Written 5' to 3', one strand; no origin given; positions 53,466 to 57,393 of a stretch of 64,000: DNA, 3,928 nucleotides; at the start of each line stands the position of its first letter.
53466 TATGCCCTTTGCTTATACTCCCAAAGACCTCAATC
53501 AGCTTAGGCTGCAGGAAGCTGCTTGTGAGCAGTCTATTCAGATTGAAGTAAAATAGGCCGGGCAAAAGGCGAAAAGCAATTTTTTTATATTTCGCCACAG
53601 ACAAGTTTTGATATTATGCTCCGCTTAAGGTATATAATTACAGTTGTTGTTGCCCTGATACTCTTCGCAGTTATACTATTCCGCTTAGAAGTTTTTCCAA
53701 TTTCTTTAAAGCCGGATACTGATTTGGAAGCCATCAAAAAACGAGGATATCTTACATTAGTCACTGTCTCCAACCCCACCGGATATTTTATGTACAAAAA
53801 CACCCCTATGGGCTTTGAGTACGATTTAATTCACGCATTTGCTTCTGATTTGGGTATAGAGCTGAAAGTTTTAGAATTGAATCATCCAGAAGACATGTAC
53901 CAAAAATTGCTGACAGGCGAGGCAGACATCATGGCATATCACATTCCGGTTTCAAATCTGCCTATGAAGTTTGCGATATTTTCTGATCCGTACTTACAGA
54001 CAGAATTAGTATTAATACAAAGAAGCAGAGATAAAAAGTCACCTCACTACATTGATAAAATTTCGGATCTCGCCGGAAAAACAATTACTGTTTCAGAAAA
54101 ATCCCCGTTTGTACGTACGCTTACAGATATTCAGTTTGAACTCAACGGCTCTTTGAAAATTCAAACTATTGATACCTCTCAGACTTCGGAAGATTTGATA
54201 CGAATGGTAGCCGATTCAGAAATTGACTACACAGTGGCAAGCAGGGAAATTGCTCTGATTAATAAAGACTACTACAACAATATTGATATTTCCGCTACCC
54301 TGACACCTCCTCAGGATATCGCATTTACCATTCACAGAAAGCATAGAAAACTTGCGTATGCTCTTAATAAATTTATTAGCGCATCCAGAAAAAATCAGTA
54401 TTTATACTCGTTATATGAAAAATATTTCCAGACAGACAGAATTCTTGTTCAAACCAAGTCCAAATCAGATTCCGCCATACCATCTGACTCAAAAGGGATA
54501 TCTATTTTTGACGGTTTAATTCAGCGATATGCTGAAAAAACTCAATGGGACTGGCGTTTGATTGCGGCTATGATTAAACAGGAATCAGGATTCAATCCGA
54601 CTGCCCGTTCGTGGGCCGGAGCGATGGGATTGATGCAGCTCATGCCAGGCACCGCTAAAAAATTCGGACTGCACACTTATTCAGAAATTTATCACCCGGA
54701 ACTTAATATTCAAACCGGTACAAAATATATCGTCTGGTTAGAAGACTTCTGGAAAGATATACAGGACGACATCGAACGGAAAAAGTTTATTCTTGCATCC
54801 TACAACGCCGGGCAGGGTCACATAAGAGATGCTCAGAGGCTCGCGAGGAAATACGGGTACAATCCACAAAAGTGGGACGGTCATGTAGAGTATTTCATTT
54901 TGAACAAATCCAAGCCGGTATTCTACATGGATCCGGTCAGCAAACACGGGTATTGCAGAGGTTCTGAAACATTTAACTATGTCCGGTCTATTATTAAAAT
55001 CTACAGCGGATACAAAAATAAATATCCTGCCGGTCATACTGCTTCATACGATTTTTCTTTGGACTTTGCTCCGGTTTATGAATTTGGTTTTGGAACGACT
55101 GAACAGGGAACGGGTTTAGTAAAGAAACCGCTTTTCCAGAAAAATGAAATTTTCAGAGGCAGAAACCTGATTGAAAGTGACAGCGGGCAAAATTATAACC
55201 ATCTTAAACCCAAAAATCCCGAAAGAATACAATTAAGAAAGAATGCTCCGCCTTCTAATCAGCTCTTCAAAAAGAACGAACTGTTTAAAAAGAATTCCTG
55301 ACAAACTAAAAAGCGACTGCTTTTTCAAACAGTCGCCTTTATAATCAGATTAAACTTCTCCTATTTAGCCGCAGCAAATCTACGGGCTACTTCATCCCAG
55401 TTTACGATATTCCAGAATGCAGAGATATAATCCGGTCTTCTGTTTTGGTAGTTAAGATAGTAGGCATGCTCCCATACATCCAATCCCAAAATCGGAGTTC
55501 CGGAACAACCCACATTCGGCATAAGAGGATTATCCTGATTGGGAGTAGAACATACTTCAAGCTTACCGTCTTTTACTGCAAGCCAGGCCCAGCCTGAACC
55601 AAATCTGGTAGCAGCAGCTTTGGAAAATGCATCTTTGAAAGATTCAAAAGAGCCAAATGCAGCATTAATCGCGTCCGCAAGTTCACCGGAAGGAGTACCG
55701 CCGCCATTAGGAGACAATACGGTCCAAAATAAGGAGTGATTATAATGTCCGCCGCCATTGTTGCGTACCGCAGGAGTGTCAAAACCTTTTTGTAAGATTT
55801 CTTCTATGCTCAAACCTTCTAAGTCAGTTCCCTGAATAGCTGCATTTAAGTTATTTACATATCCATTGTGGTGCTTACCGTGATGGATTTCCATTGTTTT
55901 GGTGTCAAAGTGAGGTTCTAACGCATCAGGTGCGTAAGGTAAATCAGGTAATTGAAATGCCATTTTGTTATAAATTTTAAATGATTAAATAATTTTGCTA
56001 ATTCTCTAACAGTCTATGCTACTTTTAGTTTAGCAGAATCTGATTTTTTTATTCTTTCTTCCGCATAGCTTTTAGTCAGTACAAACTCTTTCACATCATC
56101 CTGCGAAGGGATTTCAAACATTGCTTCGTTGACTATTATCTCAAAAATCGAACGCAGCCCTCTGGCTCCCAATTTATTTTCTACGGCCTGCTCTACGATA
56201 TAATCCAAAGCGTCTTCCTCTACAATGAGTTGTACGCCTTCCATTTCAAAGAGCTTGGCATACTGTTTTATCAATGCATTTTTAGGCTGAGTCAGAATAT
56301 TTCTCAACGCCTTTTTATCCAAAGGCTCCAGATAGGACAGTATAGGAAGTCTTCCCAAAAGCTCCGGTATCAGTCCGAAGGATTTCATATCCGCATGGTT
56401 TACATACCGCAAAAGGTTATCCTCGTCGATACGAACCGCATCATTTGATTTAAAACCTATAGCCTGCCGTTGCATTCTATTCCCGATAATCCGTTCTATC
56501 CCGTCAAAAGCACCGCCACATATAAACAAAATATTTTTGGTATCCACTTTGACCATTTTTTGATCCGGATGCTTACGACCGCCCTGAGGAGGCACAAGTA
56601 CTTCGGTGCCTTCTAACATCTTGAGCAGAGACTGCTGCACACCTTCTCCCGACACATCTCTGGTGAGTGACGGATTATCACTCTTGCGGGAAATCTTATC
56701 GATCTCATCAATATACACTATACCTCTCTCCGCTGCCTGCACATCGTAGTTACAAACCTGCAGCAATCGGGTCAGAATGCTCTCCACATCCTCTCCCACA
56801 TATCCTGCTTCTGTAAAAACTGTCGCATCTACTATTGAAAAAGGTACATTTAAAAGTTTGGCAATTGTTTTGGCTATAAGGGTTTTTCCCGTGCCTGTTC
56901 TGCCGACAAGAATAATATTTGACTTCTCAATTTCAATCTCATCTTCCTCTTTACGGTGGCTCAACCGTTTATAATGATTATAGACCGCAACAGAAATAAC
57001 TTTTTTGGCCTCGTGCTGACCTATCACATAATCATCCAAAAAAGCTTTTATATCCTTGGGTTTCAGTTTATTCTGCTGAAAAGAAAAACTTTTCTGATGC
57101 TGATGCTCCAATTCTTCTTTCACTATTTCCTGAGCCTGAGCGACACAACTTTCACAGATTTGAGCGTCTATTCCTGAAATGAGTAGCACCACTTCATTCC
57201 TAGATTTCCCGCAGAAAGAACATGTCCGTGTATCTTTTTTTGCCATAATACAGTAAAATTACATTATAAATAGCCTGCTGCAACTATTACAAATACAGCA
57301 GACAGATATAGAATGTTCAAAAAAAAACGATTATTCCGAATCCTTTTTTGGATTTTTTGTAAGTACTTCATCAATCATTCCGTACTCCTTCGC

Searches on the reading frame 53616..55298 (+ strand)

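Call 73: search_protein_families(library=pfam, proteins=[window:53616-55298:+], max_evalue=0.00001)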
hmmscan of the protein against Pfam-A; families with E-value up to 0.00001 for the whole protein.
window:53616-55298:+ (561 aa): 2 families
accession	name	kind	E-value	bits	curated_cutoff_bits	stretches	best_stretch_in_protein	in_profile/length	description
PF01464.25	SLT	-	1.1e-27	96.3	21.3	1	301-414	2-112/117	Transglycosylase SLT domain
PF00497.25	SBP_bac_3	-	4.2e-14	52.9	26.4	1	53-272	10-131/132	Bacterial extracellular solute-binding proteins, family 3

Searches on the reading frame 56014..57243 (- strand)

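Call 73: search_protein_families(library=pfam, proteins=[window:56014-57243:-], max_evalue=0.00001)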
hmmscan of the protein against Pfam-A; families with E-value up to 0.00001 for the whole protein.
window:56014-57243:- (409 aa): 7 families
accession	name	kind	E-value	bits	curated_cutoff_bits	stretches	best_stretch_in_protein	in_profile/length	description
PF07724.20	AAA_2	-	8.9e-31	107.6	27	1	107-301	3-165/166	AAA domain (Cdc48 subfamily)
PF00004.35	AAA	-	5.4e-15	56.4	21.2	1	110-235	1-99/131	ATPase family associated with various cellular activities (AAA)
PF06689.19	zf-C4_ClpX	-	1e-14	54.5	27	1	7-43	2-39/39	ClpX C4-type zinc finger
PF10431.15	ClpB_D2-small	-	1e-09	38.7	21.9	1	308-386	1-75/81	C-terminal, D2-small domain, of ClpB protein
PF07728.20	AAA_5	-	8.3e-08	32.8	22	1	109-186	1-80/139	AAA domain (dynein-related subfamily)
PF00493.29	MCM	-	3.1e-07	30.2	23.3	1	65-188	18-137/224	MCM P-loop domain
PF13401.12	AAA_22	-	9.9e-06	26.3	27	0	107-187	5-99/130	AAA domain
